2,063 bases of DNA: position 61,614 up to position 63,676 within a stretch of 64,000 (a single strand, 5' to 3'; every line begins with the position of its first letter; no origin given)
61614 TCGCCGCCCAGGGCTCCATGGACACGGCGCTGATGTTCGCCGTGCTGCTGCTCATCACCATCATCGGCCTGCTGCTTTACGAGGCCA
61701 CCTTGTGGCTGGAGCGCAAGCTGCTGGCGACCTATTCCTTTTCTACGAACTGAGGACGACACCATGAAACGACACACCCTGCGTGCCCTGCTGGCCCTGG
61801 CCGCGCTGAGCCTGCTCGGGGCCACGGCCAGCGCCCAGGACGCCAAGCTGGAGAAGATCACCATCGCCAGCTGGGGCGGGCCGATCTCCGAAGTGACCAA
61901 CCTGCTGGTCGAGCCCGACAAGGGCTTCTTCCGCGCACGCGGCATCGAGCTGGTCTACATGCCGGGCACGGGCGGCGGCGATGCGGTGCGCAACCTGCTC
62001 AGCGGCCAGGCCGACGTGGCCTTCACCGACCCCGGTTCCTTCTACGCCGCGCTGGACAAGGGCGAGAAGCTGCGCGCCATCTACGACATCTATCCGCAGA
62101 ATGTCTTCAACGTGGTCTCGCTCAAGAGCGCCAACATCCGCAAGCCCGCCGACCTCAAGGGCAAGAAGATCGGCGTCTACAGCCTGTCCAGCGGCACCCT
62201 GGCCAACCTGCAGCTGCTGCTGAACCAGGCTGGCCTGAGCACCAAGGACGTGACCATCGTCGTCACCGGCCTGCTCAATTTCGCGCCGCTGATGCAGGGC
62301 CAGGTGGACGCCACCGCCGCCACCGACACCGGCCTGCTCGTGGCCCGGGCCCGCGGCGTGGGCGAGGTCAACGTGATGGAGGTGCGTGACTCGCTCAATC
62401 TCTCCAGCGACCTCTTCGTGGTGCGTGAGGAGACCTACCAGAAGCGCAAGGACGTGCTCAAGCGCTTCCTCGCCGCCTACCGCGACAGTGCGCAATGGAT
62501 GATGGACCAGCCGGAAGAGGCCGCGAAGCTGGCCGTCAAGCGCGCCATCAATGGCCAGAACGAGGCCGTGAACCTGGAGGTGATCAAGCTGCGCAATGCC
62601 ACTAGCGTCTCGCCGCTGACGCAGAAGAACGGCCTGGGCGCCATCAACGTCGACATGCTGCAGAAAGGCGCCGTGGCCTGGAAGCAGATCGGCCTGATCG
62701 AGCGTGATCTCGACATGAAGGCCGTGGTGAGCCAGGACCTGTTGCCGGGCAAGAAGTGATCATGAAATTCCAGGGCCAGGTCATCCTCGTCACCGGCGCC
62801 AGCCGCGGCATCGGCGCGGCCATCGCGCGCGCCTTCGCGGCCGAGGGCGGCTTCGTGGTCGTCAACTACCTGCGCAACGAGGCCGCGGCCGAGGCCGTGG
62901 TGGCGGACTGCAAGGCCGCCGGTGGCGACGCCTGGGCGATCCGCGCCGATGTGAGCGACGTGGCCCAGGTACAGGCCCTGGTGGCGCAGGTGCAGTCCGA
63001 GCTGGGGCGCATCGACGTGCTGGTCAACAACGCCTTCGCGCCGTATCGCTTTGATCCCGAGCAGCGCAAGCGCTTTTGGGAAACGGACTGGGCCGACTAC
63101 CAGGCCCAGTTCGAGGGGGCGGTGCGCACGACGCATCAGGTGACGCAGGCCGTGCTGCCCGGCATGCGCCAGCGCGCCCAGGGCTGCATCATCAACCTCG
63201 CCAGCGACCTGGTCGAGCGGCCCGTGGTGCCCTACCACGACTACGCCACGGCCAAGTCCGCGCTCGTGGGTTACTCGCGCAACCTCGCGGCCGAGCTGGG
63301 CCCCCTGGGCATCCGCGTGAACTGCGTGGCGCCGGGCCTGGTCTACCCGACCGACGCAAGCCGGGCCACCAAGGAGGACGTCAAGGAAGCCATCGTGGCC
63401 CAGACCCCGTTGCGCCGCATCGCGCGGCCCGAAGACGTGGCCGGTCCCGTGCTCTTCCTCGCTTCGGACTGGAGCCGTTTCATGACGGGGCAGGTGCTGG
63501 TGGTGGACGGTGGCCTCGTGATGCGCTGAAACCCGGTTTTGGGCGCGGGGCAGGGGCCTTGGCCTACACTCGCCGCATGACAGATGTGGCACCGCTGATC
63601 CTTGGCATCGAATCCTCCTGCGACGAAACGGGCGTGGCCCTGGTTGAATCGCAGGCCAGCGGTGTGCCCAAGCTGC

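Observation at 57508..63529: TPP riboswitch controlling a LuxE/LuxC carboxylate-reducing pair, a ThiXYZ-like ABC importer and an SDR: candidate undescribed reductive salvage of oxidised thiamine precursors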

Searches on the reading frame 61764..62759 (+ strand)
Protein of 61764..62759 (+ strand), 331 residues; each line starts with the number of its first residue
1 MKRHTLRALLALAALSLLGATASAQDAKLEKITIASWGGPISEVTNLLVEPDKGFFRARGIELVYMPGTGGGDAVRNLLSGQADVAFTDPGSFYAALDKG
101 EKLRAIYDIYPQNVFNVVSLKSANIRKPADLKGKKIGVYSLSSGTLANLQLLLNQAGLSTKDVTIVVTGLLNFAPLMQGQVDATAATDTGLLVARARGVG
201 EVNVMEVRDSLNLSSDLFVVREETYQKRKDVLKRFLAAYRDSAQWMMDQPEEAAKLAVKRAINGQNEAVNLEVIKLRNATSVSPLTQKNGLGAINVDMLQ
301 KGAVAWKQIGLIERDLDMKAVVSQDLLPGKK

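Call 3: search_protein_families(library=pfam, proteins=[window:61764-62759:+])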
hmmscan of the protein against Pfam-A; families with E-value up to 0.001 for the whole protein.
window:61764-62759:+ (331 aa): 4 families
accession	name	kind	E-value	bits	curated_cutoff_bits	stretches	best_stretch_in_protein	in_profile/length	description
PF09084.16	NMT1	-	1e-49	169.8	20.5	1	43-253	3-216/216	NMT1/THI5 like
PF12974.12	Phosphonate-bd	-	6.8e-12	45.7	27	1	60-242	28-219/242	ABC transporter, phosphonate, periplasmic substrate-binding protein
PF13379.11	NMT1_2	-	6.2e-10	39.7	24.7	1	40-257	14-248/252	NMT1-like family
PF16868.10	NMT1_3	-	2.1e-09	37.9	27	1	86-187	56-167/289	NMT1-like family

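Call 4: search_protein_families(library=ncbifam, proteins=[window:61764-62759:+])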
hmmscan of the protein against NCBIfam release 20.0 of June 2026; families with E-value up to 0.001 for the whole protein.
window:61764-62759:+ (331 aa): 8 families
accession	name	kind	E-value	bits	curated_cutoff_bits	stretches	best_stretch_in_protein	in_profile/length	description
TIGR01728.1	SsuA_fam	subfamily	4.1e-31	108.3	163.5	1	44-327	11-289/290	aliphatic sulfonate ABC transporter substrate-binding protein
TIGR02122.1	TRAP_TAXI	subfamily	3.6e-17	62.2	84.35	1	6-196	5-205/320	TAXI family TRAP transporter solute-binding subunit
NF008588.0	PRK11553.1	subfamily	1e-09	37.8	299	1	121-288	117-280/319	aliphatic sulfonate ABC transporter substrate-binding protein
NF040735.1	SBP_SaoX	equivalog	5.7e-08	32.2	300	1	49-258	20-230/330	ABC transporter substrate-binding subunit SaoX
TIGR01729.1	taurine_ABC_bnd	equivalog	4e-07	29.7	304.25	1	70-250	36-217/300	taurine ABC transporter substrate-binding protein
TIGR01098.1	3A0109s03R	subfamily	2.2e-06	27.4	112.05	1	75-236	77-250/253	phosphate/phosphite/phosphonate ABC transporter substrate-binding protein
NF008553.0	PRK11480.1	equivalog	0.00031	20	490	0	51-252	41-241/320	taurine ABC transporter substrate-binding protein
NF049985.1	SBP_like_Rv1680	exception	0.00089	19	400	0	69-166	38-139/268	Rv1680 family SBP-like protein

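Call 31: search_solved_structures(query=window:61764-62756:+, max_evalue=0.001, show_alignments=2)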
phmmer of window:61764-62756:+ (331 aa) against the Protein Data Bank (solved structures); distinct sequences matched with E-value up to 0.001: 10.
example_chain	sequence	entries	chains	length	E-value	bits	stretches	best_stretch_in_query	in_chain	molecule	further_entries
3qsl_A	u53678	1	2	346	8.6e-15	58.1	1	3-205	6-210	Putative exported protein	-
4nmy_A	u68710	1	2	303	2.3e-10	43.6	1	27-262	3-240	ABC-type transport system, extracellular solute-binding protein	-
4h6d_F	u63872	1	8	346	1.1e-07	34.8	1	45-255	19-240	Pyrimidine precursor biosynthesis enzyme THI5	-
4h65_A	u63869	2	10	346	7.6e-07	32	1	45-252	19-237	Pyrimidine precursor biosynthesis enzyme THI5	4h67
8u79_A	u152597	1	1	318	3e-06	30.1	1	101-165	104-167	Immunogenic protein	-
1us4_A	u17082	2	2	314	3.3e-06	29.9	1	101-165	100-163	PUTATIVE GLUR0 LIGAND BINDING CORE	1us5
9oz4_A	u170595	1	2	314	8e-06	28.7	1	89-166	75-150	TRAP transporter solute receptor, TAXI family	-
3ix1_A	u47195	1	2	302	1e-05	28.3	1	40-283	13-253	N-formyl-4-amino-5-aminomethyl-2-methylpyrimidine binding protein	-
2x7p_A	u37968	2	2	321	1.6e-05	27.7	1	46-255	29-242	POSSIBLE THIAMINE BIOSYNTHESIS ENZYME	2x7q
2x26_A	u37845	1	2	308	0.00027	23.6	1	120-286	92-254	PERIPLASMIC ALIPHATIC SULPHONATES-BINDING PROTEIN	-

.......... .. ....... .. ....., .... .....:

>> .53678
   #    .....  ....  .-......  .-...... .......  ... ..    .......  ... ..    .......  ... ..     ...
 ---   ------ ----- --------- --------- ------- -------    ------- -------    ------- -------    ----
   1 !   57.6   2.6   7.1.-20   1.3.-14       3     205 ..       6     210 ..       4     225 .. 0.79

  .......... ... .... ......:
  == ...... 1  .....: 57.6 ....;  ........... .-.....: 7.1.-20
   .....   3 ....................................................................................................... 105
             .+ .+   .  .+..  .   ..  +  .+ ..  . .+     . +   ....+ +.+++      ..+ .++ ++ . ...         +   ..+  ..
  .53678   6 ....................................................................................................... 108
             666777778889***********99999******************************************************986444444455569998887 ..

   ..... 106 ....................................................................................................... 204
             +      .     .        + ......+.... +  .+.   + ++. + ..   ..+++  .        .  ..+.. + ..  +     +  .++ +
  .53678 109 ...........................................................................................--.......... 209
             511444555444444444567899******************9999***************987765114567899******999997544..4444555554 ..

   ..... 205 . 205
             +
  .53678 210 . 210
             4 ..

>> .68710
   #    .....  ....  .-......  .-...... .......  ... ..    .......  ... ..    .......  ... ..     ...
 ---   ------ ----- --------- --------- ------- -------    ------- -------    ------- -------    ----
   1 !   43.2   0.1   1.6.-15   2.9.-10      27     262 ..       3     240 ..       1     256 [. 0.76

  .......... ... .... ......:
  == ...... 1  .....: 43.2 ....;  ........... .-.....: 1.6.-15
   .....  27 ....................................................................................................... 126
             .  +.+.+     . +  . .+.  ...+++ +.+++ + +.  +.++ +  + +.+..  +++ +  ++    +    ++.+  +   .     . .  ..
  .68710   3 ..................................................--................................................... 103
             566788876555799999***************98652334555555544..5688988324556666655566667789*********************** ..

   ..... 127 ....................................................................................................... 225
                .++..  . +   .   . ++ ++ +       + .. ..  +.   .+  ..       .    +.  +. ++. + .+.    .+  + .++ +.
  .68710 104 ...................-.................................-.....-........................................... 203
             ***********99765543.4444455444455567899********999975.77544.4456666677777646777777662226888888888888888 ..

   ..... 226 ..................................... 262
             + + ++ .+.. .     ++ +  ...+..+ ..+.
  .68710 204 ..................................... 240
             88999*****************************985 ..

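Call 79: search_solved_structures(query=A4, max_evalue=0.001, show_alignments=0)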
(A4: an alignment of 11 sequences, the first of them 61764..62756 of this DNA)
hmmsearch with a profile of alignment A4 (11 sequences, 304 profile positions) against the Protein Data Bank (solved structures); distinct sequences matched with E-value up to 0.001: 15.
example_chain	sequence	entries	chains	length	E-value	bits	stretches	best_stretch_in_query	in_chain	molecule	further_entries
3qsl_A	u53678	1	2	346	2e-16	63.2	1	4-179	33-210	Putative exported protein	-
4nmy_A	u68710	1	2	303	2.4e-15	59.6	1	8-301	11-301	ABC-type transport system, extracellular solute-binding protein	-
4h6d_F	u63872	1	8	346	3.4e-11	46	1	10-227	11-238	Pyrimidine precursor biosynthesis enzyme THI5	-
4h65_A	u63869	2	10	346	1.7e-10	43.8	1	10-227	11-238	Pyrimidine precursor biosynthesis enzyme THI5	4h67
3ix1_A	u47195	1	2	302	6.5e-09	38.5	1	16-230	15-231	N-formyl-4-amino-5-aminomethyl-2-methylpyrimidine binding protein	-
2x7p_A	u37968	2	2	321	1.8e-08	37.1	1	19-229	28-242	POSSIBLE THIAMINE BIOSYNTHESIS ENZYME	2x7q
1us4_A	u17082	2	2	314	4.2e-08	35.9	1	75-138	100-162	PUTATIVE GLUR0 LIGAND BINDING CORE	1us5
8u79_A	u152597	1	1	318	4.2e-08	35.8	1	75-138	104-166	Immunogenic protein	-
6ssy_A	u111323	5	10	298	1.1e-06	31.2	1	23-225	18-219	Taurine-binding periplasmic protein | Taurine ABC transporter substrate-binding protein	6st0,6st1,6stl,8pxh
4esw_A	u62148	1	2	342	1.5e-06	30.8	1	22-227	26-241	Pyrimidine biosynthesis enzyme THI13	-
4esx_A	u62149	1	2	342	1.7e-06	30.6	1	22-227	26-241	Pyrimidine biosynthesis enzyme THI13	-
9oz4_A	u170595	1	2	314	2.4e-06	30.1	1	73-139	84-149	TRAP transporter solute receptor, TAXI family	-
4ddd_A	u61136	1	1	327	0.00084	21.7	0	88-140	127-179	Immunogenic protein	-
9ibo_A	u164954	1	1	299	0.00095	21.6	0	75-136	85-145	TAXI family TRAP transporter solute-binding subunit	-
8s4j_A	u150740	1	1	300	0.00095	21.6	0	75-136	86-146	TAXI family TRAP transporter solute-binding subunit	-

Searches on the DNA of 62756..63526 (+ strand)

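Call 63: search_rna_families(sources=[L086, L088], threshold=evalue, max_evalue=0.01)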
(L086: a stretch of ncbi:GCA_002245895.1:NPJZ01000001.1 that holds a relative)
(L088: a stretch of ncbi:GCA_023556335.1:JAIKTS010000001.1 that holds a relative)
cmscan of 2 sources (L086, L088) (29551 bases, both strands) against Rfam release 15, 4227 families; matches with E-value up to 0.01: 1.
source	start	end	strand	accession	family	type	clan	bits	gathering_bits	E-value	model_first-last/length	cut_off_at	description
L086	6917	7010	+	RF00059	TPP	Cis-reg; riboswitch;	-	69.8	54.3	5.3e-12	1-105/105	no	TPP riboswitch aptamer (THI element)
